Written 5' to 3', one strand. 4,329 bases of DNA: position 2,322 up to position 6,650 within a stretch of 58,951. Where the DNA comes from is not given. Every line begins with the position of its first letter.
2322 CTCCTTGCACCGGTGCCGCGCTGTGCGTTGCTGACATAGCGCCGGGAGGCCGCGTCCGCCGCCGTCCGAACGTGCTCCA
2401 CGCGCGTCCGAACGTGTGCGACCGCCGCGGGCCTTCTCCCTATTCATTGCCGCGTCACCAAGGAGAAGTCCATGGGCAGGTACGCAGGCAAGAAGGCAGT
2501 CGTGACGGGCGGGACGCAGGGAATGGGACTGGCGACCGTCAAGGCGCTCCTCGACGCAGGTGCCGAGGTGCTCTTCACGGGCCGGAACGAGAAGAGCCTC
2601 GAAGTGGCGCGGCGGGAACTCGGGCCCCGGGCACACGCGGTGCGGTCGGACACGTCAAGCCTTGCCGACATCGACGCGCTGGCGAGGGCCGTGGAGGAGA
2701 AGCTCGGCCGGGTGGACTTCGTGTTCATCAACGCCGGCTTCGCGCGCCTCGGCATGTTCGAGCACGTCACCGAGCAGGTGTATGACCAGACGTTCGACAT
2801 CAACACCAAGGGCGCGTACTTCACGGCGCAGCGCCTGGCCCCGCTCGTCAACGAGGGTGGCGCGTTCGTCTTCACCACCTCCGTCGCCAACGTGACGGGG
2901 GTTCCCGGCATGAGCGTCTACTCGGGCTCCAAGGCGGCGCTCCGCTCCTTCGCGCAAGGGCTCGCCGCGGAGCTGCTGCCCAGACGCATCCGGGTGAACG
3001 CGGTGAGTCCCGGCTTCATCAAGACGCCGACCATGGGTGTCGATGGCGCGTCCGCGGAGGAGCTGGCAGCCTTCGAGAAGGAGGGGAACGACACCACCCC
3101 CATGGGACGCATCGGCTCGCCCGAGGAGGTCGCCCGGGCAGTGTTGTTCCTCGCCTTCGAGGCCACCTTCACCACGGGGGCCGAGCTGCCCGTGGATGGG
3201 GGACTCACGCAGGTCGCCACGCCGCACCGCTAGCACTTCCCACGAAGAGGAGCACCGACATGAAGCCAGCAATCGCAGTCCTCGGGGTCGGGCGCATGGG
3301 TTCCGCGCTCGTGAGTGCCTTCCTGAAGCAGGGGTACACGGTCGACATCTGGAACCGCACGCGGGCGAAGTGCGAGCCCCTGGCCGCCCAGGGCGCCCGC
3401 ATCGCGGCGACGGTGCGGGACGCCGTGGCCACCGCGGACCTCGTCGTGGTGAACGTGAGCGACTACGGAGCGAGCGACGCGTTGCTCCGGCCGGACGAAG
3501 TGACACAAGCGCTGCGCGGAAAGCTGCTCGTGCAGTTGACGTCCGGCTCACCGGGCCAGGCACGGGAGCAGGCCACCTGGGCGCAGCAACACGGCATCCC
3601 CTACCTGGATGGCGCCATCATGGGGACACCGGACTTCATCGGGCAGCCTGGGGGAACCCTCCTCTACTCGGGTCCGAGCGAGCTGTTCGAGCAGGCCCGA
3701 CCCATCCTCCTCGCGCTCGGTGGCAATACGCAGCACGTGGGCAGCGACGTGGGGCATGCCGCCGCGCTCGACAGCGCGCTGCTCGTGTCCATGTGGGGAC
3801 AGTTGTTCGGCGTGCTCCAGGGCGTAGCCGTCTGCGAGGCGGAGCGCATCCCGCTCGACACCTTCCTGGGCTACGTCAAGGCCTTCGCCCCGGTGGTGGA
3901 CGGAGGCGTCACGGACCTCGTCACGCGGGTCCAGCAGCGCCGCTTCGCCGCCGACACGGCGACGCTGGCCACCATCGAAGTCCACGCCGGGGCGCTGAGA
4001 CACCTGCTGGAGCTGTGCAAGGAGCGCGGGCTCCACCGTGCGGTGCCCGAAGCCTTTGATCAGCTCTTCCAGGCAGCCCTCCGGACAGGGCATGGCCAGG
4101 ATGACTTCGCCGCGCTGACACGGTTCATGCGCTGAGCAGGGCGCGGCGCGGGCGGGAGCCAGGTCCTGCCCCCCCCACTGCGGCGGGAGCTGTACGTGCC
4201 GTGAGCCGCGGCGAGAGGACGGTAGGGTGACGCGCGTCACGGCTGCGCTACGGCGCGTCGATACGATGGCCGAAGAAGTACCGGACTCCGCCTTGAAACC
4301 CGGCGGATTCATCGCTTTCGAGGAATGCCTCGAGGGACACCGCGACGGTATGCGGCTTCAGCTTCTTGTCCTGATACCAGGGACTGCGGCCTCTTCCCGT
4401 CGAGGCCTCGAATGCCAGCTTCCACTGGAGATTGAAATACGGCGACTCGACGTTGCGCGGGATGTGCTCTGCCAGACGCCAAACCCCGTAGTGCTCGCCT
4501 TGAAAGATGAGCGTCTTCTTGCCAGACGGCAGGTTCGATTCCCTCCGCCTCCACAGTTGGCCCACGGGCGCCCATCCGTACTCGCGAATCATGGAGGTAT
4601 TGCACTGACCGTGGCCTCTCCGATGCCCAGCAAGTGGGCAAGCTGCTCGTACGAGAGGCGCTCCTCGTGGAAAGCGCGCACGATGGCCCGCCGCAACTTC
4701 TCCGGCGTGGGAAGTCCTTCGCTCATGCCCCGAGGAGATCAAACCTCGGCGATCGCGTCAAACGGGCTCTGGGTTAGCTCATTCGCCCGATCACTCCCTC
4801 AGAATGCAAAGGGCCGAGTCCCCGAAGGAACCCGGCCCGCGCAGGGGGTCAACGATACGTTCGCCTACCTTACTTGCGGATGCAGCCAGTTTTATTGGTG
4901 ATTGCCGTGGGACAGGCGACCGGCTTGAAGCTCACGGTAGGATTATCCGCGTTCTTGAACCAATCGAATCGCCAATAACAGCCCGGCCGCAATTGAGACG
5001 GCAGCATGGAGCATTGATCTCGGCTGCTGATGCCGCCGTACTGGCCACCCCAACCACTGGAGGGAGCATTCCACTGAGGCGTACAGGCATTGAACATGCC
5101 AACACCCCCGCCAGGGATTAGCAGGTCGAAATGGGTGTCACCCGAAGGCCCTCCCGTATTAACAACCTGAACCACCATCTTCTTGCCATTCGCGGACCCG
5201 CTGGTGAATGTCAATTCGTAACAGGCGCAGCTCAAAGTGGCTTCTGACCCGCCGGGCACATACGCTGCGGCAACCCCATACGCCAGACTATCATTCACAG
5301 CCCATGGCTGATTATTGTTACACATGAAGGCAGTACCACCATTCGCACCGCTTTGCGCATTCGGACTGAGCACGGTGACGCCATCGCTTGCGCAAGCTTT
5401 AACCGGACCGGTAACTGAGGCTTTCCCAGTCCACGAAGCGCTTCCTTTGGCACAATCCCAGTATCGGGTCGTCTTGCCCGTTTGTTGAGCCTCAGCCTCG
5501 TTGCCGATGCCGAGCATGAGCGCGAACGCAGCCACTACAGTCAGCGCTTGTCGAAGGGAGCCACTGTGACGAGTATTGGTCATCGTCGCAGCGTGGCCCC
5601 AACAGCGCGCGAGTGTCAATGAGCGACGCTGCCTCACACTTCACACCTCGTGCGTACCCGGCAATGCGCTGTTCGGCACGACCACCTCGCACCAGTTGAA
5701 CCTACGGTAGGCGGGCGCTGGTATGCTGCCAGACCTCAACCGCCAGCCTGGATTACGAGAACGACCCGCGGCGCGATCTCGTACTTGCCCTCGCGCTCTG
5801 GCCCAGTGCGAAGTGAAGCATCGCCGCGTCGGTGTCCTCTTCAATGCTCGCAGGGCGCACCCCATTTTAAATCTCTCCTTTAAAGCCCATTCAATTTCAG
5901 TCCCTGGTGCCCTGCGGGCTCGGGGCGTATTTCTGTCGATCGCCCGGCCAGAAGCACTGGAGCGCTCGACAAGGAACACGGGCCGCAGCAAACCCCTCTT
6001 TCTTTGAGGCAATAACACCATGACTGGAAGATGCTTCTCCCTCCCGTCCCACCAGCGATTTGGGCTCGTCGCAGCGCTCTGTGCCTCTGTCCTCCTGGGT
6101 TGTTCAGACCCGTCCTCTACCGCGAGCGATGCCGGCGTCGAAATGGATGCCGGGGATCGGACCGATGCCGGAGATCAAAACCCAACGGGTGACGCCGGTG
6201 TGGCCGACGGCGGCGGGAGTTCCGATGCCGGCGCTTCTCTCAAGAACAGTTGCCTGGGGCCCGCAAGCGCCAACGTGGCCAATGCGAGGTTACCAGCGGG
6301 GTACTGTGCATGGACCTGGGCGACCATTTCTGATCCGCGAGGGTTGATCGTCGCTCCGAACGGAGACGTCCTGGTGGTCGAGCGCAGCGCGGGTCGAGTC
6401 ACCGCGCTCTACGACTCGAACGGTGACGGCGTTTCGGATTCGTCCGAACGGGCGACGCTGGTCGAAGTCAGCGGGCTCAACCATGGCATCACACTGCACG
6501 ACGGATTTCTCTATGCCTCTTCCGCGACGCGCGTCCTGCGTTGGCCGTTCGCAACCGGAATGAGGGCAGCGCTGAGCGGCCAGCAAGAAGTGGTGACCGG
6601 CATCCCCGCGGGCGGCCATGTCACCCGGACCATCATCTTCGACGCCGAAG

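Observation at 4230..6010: Lower-GC island carrying a fungal-type GH45 endoglucanase next to a truncated HTH gene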

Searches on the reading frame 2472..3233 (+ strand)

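Call 3: search_protein_families(library=pfam, proteins=[window:2472-3233:+], max_evalue=0.01)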
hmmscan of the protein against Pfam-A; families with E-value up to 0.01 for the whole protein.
window:2472-3233:+ (253 aa): 6 families
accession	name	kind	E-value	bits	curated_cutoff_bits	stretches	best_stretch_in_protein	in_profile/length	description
PF13561.12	adh_short_C2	-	7.2e-58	196.4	27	1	16-246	6-236/236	Enoyl-(Acyl carrier protein) reductase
PF00106.31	adh_short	-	2.1e-46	158.3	26.6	1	7-188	1-187/195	short chain dehydrogenase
PF08659.16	KR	-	2.5e-15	57.3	22.6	1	10-166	4-165/180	KR domain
PF23441.1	SDR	-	3.4e-09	36.9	27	1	7-245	8-255/258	SDR-like rossmann domain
PF00107.32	ADH_zinc_N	-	0.0022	18.4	31.8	1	17-89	1-67/129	Zinc-binding dehydrogenase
PF01370.27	Epimerase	-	0.0029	17.5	20.9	1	10-91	2-74/240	NAD dependent epimerase/dehydratase family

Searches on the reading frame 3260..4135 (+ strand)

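Call 3: search_protein_families(library=pfam, proteins=[window:3260-4135:+], max_evalue=0.01)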
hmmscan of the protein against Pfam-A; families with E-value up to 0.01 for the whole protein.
window:3260-4135:+ (291 aa): 11 families
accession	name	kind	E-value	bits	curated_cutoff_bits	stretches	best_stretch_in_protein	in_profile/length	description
PF03446.21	NAD_binding_2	-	9.6e-27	94.4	21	1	5-161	2-161/161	NAD binding domain of 6-phosphogluconate dehydrogenase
PF21761.2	RedAm-like_C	-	5.4e-24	85.3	27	1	163-291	1-126/127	NADPH-dependent reductive aminase-like, C-terminal domain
PF03807.23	F420_oxidored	-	3.7e-10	40.7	21.6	1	5-94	2-92/94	NADP oxidoreductase coenzyme F420-dependent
PF01488.26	Shikimate_DH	-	1e-05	26.1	24.3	1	5-86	15-100/138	Shikimate / quinate 5-dehydrogenase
PF02826.25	2-Hacid_dh_C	-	2e-05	24.5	25.1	1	5-92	39-125/178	D-isomer specific 2-hydroxyacid dehydrogenase, NAD binding domain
PF02558.23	ApbA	-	0.00014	21.9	22.2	1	5-65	1-60/150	Ketopantoate reductase PanE/ApbA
PF03435.24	Sacchrp_dh_NADP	-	0.00035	21.3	25.1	1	5-120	1-100/129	Saccharopine dehydrogenase NADP binding domain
PF01210.29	NAD_Gly3P_dh_N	-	0.0012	19.3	23.1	1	5-43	2-40/158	NAD-dependent glycerol-3-phosphate dehydrogenase N-terminus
PF02737.24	3HCDH_N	-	0.0017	18.7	22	1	5-44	2-41/180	3-hydroxyacyl-CoA dehydrogenase, NAD binding domain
PF07991.19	KARI_N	-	0.0019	18.2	20.6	1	4-72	6-74/165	Acetohydroxy acid isomeroreductase, NADPH-binding domain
PF01370.27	Epimerase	-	0.0084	16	20.9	0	6-63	2-47/240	NAD dependent epimerase/dehydratase family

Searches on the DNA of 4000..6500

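Call 13: search_rna_families(source=window, start=4000, end=6500, threshold=evalue, max_evalue=1)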
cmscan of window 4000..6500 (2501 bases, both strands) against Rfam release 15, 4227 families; matches with E-value up to 1: 1.
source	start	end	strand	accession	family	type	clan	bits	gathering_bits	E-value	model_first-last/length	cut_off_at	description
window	4801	4838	-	RF01838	sobemo_FSE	Cis-reg; frameshift_element;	-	20.8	55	0.5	26-64/79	no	sobemovirus ribosomal frameshift elemental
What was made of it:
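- Tried and rejected: Rfam gave only a sub-threshold chance hit (call 13).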

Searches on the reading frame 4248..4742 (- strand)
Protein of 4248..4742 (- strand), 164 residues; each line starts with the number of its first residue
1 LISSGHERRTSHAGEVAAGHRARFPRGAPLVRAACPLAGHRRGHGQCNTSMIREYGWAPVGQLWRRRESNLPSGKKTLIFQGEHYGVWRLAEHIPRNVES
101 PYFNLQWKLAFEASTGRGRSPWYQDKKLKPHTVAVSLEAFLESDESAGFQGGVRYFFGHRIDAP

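Call 3: search_protein_families(library=pfam, proteins=[window:4248-4742:-], max_evalue=0.01)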
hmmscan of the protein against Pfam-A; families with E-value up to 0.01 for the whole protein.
window:4248-4742:- (164 aa): 1 family
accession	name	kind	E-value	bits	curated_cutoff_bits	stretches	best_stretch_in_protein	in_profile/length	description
PF24804.1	DUF7705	-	0.00039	19.7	29.2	1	68-155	163-244/464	Domain of unknown function (DUF7705)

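Call 32: search_protein_families(library=ncbifam, proteins=[window:4248-4742:-], max_evalue=1)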
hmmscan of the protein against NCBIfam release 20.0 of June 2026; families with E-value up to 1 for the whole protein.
window:4248-4742:- (164 aa): 0 families

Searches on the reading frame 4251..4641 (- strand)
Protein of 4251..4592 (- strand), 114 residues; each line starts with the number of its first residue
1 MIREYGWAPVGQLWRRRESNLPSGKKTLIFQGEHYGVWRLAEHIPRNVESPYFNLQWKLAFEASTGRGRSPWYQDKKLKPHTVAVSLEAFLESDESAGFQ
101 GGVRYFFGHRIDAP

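Call 32: search_protein_families(library=ncbifam, proteins=[window:4309-4641:-], max_evalue=1)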
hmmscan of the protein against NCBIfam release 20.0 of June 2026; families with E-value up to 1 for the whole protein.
window:4309-4641:- (110 aa): 0 families

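Call 64: search_protein_families(library=pfam, proteins=[window:4251-4592:-], max_evalue=0.01)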
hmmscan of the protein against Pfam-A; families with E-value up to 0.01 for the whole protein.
window:4251-4592:- (114 aa): 1 family
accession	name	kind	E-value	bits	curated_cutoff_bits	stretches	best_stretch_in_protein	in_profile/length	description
PF24804.1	DUF7705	-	0.00028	20.2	29.2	1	20-105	165-244/464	Domain of unknown function (DUF7705)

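Call 65: search_protein_representatives(protein=window:4251-4592:-)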
Query: 114 residues. Proteins with E-value up to 0.001 (for the whole library): 169; up to 1e-10: 25; up to 1e-30: 1. The best 150 are listed.
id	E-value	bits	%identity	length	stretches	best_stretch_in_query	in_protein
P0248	1.8e-74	263.9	100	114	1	1-114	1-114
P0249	5.7e-19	84.7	45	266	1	13-113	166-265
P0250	1.5e-16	76.8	34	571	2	26-112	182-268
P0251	2.5e-16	76.1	45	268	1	24-111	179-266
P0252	1.3e-15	73.9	48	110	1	25-111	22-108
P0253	1.6e-15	73.5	41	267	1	20-111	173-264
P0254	6.3e-14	68.4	43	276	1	21-111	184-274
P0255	2.5e-13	66.4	31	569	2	29-112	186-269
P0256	4.0e-13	65.8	41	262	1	24-111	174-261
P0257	6.0e-13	65.2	44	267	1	25-111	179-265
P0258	6.7e-13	65.1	44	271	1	25-111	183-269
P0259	9.2e-13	64.6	41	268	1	17-111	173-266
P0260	1.2e-12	64.3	42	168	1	26-111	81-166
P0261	4.4e-12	62.4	40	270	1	26-111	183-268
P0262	8.3e-12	61.5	39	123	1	22-111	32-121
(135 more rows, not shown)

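Call 66: search_protein_families(library=pfam, proteins=[P0249, P0251, P0253, P0254, P0250], max_evalue=0.001)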
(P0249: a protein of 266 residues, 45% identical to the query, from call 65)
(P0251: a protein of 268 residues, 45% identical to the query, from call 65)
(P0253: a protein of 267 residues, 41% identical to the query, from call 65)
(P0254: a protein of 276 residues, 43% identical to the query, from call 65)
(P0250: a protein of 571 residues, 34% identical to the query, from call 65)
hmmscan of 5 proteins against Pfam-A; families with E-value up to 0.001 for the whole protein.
P0249 (266 aa): 0 families

P0251 (268 aa): 0 families

P0253 (267 aa): 0 families

P0254 (276 aa): 0 families

P0250 (571 aa): 0 families
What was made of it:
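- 4248..4531 (-): 5'-truncated gene. Only the C-terminal ~90 residues (equivalent to residues ~180-268) of an uncharacterised ~270-aa protein family remain. Calls 65, 66, 64.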

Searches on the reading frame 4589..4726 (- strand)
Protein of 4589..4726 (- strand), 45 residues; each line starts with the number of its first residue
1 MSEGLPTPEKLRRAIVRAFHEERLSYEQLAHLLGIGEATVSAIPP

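Call 3: search_protein_families(library=pfam, proteins=[window:4589-4726:-], max_evalue=0.01)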
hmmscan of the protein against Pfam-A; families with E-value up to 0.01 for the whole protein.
window:4589-4726:- (45 aa): 5 families
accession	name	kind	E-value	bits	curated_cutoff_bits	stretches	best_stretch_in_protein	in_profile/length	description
PF20432.4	Xre-like-HTH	-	2e-05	25.2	25.8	1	13-41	13-41/63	Antitoxin Xre-like helix-turn-helix domain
PF04545.22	Sigma70_r4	-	0.00015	21.7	24.1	1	8-43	6-40/50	Sigma-70, region 4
PF13384.12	HTH_23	-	0.00051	20.2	24.6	1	9-41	4-35/50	Homeodomain-like domain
PF12840.13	HTH_20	-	0.00097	19.5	27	1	10-41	4-36/51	Helix-turn-helix domain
PF08281.18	Sigma70_r4_2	-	0.00099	19.2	25.7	1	11-40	14-43/54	Sigma-70, region 4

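Call 32: search_protein_families(library=ncbifam, proteins=[window:4589-4726:-], max_evalue=1)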
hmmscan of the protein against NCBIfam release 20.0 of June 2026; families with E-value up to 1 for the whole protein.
window:4589-4726:- (45 aa): 7 families
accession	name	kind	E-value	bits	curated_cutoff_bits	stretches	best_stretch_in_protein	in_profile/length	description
TIGR02937.1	sigma70-ECF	superfamily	0.00058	19.5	42.9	1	12-42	122-152/165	sigma-70 family RNA polymerase sigma factor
NF033788.1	HTH_metalloreg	subfamily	0.012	15.4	55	1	10-41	11-43/77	metalloregulator ArsR/SmtB family transcription factor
TIGR02985.1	Sig70_bacteroi1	subfamily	0.042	14.1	126.4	1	12-41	119-148/162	RNA polymerase sigma-70 factor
TIGR03001.1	Sig-70_gmx1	subfamily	0.074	12.4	154.6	1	9-41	163-195/244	RNA polymerase sigma-70 factor, Myxococcales family 1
TIGR02983.1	SigE-fam_strep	subfamily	0.087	12.7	141.55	1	9-41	113-144/162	SigE family RNA polymerase sigma factor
TIGR03070.1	couple_hipB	subfamily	0.092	12.7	71.65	1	21-43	13-35/58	type II toxin-antitoxin system Y4mF family antitoxin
NF041397.1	TranRegGlpR_Halo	equivalog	0.22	11.1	300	1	7-40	2-36/253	HTH-type transcriptional regulator GlpR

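Call 58: find_homologous_proteins(query=window:4589-4726:-, max_evalue=10)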
Query window:4589-4726:- (45 aa): 7 proteins with E <= 10 among 7 candidates.
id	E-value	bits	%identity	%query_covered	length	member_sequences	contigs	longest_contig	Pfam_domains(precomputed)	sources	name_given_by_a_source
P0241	4.9e-21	89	100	100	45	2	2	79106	PF20432.5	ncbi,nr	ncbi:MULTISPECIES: hypothetical protein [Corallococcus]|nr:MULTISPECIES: hypothetical protein [Coral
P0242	4.4e-12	62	80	91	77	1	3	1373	PF00292.25,PF13384.13,PF20432.5,PF13551.13,PF13518.13,PF04545.23,PF08281.19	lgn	-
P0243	1.0e-11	61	74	96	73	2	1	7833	PF00292.25,PF25787.2,PF13384.13,PF20432.5,PF13551.13,PF13518.13,PF13565.13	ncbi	ncbi:helix-turn-helix domain-containing protein [Myxococcus sp. 1LA]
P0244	1.7e-11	60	76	91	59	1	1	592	PF12840.14,PF13384.13,PF20432.5,PF02954.26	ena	-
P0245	3.1e-10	56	72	96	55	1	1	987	PF13384.13,PF13551.13,PF13518.13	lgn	-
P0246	1.7e-9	54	75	89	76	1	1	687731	-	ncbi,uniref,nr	ncbi:hypothetical protein [Corallococcus sp. AS-1-6]|uniref:hypothetical protein n=1 Tax=Corallococc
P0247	1.5e-7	48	82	73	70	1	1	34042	-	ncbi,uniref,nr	ncbi:hypothetical protein [Corallococcus exiguus]|uniref:hypothetical protein n=1 Tax=Corallococcus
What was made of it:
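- On IS630/Tc1-mariner family transposase (as a remnant): Its homologues carry HTH_23/28/29/32 (call 58).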
